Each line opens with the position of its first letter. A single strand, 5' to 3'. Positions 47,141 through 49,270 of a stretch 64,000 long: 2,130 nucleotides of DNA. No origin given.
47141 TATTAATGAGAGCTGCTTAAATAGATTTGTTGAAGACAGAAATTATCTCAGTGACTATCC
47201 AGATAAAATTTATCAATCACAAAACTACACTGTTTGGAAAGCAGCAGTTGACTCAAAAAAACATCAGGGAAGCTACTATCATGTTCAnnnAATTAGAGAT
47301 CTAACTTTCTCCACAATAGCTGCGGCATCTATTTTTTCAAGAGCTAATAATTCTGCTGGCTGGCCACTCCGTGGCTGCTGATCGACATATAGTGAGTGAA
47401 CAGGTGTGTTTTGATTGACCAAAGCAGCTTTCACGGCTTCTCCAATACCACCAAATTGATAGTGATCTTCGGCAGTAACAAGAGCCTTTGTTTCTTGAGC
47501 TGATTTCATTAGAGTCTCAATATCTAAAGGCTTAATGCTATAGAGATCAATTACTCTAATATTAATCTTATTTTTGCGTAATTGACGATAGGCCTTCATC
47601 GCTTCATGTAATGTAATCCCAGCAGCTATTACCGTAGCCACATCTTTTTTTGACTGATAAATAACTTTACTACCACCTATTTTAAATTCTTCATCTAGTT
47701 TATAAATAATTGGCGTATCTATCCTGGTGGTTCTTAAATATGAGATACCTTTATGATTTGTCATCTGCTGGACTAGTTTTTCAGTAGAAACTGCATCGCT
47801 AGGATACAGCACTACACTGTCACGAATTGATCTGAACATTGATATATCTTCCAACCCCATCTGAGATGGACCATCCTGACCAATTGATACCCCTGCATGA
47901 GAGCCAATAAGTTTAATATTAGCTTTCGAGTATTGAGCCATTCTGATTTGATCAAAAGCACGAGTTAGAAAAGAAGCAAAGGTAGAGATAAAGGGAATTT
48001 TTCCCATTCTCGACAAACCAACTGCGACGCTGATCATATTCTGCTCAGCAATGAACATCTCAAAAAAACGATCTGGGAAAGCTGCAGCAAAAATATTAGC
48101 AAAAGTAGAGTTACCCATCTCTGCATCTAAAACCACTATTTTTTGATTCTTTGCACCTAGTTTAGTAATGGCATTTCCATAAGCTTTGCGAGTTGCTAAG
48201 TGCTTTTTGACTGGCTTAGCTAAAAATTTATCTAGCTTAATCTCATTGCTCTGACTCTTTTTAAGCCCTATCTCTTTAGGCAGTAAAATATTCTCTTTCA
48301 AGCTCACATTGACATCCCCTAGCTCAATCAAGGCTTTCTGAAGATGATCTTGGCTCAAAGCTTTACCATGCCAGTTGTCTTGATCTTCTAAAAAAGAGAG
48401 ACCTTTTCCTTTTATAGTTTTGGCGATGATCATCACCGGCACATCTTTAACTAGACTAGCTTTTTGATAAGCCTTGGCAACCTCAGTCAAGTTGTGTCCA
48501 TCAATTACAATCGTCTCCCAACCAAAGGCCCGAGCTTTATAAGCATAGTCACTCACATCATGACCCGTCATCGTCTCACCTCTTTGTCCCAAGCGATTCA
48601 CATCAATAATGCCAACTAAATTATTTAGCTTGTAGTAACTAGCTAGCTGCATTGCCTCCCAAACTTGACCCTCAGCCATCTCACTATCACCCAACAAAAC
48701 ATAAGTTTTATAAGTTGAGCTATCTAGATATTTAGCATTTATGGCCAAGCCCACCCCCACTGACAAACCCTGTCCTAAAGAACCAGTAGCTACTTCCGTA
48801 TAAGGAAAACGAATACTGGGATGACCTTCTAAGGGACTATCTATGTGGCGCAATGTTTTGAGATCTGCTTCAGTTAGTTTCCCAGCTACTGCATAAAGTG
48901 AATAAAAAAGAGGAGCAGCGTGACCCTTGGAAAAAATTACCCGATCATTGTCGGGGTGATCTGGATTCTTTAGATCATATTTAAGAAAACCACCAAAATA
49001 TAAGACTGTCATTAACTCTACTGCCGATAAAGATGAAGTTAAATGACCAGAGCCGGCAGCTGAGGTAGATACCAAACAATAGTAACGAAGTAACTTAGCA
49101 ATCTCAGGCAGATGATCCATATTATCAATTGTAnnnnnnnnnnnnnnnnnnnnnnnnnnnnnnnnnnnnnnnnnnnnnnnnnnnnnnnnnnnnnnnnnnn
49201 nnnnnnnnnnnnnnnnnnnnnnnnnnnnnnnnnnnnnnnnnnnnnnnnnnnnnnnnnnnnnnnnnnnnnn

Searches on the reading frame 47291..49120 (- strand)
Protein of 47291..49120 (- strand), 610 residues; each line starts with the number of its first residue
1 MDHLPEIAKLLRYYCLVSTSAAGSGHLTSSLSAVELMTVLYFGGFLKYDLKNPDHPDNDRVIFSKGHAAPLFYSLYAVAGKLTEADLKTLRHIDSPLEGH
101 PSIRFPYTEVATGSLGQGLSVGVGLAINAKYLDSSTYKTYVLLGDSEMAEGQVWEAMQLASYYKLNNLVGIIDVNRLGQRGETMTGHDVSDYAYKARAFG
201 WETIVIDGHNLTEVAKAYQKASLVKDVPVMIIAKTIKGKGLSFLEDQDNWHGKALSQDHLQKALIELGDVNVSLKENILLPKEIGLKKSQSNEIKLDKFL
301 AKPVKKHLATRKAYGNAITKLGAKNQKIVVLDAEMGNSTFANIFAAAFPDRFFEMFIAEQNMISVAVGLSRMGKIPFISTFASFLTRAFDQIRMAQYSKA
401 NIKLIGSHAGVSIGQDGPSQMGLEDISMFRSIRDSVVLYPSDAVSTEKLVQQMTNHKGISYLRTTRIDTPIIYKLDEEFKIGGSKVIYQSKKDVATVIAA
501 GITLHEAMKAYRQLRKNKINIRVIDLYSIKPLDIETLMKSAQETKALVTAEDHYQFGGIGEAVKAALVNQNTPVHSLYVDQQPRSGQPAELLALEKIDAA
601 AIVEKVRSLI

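Call 50: search_protein_families(library=pfam, proteins=[window:47291-49120:-], max_evalue=0.01)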
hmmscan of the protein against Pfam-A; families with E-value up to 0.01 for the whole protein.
window:47291-49120:- (610 aa): 7 families
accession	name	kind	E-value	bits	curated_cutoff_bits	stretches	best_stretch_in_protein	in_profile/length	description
PF00456.26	Transketolase_N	-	2.2e-45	155.6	22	1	7-268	5-276/334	Transketolase, thiamine diphosphate binding domain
PF02779.29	Transket_pyr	-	6.4e-43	146.8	27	1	307-469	2-172/174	Transketolase, pyrimidine binding domain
PF02780.25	Transketolase_C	-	5e-27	94.7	25.9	1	486-602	3-124/124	Transketolase, C-terminal domain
PF13292.11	DXP_synthase_N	-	2.5e-11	43.8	21.2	1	2-173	16-169/274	1-deoxy-D-xylulose-5-phosphate synthase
PF00676.26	E1_dh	-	2.4e-07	30.5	22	1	113-221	101-207/300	Dehydrogenase E1 component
PF17147.9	PFOR_II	-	0.00057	20.6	27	1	496-576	4-87/102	Pyruvate:ferredoxin oxidoreductase core domain II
PF22613.1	Transketolase_C_1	-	0.0021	18.7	27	1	490-534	8-53/113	Transketolase-like TK C-terminal domain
